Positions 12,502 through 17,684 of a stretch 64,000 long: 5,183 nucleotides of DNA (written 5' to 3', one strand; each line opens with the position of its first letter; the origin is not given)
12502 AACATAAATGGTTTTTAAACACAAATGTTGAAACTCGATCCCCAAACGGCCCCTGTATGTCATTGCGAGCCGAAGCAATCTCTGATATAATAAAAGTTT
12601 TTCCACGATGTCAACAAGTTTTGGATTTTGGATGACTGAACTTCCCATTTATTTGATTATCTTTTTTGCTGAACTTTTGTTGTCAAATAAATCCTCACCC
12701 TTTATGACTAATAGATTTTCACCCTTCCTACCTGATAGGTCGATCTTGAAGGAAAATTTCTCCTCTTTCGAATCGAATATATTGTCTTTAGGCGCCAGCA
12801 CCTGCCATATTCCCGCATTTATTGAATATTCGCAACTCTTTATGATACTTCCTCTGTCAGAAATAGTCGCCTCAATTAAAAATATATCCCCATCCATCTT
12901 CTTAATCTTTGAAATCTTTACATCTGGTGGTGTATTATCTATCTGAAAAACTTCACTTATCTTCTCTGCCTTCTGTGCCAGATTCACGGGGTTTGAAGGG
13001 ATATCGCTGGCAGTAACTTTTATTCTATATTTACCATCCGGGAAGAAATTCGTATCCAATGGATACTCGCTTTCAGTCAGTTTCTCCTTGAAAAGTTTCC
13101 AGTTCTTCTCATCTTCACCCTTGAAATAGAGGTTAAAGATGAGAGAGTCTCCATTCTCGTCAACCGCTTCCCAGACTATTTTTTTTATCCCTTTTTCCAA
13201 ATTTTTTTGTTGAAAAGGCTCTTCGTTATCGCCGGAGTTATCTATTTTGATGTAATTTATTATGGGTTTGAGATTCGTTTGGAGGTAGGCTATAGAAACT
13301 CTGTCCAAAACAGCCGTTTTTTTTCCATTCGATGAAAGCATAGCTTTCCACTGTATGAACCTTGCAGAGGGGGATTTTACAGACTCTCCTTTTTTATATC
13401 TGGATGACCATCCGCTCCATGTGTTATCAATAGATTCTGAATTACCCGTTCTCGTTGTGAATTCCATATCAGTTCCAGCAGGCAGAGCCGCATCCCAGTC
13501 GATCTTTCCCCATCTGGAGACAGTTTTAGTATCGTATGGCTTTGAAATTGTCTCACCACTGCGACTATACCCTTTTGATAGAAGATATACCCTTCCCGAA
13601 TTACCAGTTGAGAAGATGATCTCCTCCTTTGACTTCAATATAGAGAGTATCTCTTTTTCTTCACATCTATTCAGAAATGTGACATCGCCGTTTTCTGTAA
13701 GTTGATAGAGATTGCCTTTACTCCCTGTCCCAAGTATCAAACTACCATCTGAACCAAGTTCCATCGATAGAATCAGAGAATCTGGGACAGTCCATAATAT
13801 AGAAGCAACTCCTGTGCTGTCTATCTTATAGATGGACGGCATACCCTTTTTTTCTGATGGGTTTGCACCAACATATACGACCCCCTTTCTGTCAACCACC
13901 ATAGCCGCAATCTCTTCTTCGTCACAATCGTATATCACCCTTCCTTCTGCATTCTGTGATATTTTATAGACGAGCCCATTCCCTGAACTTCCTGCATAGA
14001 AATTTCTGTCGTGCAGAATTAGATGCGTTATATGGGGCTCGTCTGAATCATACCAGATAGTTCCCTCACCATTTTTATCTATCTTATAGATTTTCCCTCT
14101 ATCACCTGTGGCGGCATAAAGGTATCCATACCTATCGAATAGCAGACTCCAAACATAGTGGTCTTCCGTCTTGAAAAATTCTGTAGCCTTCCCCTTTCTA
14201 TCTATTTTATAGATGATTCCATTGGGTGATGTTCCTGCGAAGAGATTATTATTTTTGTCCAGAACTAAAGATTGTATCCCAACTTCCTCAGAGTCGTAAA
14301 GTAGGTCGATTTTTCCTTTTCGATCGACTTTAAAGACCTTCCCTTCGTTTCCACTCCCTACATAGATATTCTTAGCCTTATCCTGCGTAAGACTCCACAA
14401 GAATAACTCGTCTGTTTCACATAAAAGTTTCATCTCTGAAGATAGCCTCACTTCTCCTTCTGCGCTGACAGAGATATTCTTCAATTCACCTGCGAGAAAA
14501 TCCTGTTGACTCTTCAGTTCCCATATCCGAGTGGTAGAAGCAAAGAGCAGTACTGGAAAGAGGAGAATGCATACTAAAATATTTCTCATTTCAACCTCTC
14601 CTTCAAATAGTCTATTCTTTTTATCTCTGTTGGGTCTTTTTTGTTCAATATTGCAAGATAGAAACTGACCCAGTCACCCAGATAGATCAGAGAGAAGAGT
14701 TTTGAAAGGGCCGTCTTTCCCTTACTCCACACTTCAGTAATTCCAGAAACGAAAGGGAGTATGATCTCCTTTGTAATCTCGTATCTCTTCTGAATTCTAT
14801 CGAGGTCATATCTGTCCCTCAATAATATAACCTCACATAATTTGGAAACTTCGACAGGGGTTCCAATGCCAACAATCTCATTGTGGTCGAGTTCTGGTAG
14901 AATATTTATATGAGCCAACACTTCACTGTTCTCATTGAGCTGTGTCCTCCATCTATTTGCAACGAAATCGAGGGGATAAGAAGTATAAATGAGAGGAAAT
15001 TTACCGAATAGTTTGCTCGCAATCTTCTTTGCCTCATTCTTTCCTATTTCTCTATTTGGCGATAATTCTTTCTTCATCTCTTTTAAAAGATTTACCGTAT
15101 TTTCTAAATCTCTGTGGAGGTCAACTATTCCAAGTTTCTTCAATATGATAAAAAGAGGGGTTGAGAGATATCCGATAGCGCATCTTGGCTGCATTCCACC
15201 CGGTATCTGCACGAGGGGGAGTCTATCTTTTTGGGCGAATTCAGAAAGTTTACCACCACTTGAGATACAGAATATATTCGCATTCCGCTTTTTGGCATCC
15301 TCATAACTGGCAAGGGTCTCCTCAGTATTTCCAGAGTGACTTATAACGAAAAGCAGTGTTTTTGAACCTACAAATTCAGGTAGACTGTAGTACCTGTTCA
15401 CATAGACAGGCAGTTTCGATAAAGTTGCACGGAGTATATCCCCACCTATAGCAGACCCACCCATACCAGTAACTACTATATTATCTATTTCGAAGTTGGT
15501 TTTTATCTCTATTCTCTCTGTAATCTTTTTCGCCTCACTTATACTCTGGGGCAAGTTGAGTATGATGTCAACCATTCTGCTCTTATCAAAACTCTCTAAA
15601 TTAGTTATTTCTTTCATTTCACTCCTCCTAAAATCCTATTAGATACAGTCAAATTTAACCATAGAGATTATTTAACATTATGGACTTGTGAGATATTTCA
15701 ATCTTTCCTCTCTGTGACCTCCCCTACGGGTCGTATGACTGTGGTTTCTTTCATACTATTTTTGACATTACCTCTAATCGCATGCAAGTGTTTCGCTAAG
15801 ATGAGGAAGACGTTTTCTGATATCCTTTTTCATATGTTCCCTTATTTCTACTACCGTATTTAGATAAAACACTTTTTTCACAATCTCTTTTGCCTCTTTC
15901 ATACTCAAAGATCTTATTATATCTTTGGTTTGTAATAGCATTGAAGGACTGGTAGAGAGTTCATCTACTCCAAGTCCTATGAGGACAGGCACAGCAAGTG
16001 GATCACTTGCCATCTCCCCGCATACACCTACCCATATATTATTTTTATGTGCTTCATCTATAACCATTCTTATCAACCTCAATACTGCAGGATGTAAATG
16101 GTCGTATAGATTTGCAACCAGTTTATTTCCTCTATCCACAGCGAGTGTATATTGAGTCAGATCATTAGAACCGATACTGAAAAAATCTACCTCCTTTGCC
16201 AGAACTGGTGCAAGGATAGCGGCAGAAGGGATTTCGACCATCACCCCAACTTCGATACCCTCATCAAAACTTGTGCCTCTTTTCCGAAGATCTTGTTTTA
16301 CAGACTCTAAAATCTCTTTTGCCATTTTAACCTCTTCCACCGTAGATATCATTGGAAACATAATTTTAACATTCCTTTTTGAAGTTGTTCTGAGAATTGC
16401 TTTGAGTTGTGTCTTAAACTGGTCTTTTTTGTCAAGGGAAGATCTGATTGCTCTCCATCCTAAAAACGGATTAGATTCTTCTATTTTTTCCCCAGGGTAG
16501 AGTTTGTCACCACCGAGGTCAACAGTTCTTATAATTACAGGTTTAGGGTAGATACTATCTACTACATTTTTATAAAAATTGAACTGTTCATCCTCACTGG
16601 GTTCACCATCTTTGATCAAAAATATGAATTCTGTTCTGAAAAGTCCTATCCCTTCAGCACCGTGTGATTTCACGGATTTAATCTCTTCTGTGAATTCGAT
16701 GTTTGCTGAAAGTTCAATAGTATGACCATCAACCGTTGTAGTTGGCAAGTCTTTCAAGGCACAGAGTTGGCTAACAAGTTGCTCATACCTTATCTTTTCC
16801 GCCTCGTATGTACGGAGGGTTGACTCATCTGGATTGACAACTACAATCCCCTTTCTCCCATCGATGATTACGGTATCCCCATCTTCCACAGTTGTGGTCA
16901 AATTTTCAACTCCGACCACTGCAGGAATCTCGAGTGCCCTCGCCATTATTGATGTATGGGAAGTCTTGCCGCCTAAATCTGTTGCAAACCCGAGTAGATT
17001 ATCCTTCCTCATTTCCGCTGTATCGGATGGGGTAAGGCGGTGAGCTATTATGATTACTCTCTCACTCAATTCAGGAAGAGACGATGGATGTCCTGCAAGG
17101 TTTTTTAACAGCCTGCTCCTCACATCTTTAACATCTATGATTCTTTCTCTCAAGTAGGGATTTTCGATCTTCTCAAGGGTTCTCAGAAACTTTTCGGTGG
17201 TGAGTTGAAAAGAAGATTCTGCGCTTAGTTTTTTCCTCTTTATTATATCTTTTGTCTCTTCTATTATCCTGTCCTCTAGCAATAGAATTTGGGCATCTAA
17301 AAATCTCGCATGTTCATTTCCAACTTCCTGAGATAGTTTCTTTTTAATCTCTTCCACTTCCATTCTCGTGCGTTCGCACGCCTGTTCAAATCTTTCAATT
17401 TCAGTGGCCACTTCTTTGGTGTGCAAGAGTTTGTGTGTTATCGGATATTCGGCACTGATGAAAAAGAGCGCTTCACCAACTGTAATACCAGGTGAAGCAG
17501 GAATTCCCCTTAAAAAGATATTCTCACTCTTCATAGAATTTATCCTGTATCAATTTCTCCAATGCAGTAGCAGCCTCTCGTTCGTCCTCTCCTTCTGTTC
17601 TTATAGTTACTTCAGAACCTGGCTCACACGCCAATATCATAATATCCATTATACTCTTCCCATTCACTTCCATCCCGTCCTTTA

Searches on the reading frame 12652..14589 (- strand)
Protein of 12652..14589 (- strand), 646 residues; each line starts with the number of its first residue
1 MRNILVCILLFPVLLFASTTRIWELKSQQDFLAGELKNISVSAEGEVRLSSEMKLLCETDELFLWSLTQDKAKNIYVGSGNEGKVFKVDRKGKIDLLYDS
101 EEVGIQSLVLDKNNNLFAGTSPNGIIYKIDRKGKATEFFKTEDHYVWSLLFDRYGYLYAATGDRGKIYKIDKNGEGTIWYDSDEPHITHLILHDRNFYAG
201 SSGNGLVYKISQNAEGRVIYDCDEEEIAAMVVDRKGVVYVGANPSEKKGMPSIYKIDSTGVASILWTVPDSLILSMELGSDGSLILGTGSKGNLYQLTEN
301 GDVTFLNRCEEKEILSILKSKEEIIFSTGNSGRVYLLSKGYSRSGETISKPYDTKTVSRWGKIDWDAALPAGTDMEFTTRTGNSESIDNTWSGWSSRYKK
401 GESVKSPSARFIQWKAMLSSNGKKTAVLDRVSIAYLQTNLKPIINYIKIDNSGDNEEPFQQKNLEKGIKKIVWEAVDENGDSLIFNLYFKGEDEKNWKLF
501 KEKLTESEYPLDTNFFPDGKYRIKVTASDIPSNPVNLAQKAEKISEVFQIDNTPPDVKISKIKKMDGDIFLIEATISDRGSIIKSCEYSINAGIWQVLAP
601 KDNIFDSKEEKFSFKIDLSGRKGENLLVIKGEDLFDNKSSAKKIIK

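Call 52: search_protein_families(library=pfam, proteins=[window:12652-14589:-], max_evalue=0.00001)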
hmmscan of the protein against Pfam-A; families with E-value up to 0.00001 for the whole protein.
window:12652-14589:- (646 aa): 2 families
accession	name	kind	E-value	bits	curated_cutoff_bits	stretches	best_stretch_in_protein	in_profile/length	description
PF07494.17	Reg_prop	-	2.6e-09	36.6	20.4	0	144-162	5-23/24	Two component regulator propeller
PF23409.1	Beta-prop_EML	-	8.4e-07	29.2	88.2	0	272-347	158-235/267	Echinoderm microtubule-associated protein first beta-propeller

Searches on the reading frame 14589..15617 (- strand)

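Call 52: search_protein_families(library=pfam, proteins=[window:14589-15617:-], max_evalue=0.00001)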
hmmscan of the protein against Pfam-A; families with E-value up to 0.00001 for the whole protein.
window:14589-15617:- (343 aa): 2 families
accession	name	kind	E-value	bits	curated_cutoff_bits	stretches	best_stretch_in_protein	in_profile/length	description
PF10432.14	bact-PGI_C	-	1.8e-50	171.3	24.5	1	193-342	2-151/151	Bacterial phospho-glucose isomerase C-terminal SIS domain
PF01380.27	SIS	-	1.8e-07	31.4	25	1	45-120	6-88/131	SIS domain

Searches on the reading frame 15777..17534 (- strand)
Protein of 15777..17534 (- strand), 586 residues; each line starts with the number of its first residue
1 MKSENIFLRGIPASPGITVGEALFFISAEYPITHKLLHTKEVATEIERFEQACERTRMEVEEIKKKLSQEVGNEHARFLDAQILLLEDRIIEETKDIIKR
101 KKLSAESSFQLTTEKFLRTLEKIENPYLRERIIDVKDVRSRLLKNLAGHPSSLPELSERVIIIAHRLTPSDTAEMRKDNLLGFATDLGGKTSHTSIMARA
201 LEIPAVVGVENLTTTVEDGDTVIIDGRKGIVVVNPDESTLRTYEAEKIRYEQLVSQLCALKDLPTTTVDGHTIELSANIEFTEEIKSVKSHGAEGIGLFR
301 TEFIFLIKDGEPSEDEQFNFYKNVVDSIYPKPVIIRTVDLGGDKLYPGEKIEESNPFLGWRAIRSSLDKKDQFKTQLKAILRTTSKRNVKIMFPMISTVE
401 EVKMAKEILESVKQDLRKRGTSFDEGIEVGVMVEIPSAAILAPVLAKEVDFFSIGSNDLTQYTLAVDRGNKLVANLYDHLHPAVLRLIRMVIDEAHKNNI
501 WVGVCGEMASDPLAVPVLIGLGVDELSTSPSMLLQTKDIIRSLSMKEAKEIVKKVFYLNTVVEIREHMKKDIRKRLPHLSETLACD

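Call 52: search_protein_families(library=pfam, proteins=[window:15777-17534:-], max_evalue=0.00001)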
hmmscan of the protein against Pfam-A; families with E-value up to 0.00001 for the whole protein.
window:15777-17534:- (586 aa): 3 families
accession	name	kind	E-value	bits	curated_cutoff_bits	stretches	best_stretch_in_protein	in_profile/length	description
PF02896.24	PEP-utilizers_C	-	5.8e-114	380.6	22.8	1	258-543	5-291/293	PEP-utilising enzyme, PEP-binding domain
PF05524.18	PEP-utilisers_N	-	1.4e-26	93.5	24.4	1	9-131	1-121/121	PEP-utilising enzyme, N-terminal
PF00391.29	PEP-utilizers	-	3.2e-25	88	23.1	1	157-229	2-72/72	PEP-utilising enzyme, mobile domain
